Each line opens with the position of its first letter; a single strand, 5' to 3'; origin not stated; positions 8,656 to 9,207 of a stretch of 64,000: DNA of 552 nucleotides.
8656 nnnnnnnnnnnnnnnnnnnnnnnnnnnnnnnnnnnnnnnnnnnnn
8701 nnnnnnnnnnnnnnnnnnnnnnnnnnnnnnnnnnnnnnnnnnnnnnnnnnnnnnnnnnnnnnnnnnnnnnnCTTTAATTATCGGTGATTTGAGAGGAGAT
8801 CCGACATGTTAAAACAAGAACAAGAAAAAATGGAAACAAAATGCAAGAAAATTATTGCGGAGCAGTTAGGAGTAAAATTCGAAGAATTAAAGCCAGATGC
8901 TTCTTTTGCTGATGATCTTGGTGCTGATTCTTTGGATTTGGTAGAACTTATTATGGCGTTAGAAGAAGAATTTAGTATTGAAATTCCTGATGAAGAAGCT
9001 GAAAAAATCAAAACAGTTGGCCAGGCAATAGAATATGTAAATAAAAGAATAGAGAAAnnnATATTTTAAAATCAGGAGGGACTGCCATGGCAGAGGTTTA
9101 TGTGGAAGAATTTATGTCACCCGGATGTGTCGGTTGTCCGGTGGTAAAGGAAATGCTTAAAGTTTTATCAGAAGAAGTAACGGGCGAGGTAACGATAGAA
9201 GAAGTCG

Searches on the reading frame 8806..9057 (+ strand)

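Call 80: search_protein_families(library=pfam, proteins=[window:8806-9057:+], max_evalue=0.001)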
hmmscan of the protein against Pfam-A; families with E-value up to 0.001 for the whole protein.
window:8806-9057:+ (84 aa): 2 families
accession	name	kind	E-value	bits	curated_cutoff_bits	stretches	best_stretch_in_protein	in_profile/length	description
PF00550.31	PP-binding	-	2.8e-16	59.9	20.8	1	15-78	5-67/67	Phosphopantetheine attachment site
PF23297.2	ACP_SdgA_C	-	9.9e-05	22.8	27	1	3-84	5-85/95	Highly reducing polyketide synthase sdgA, C-terminal ACP domain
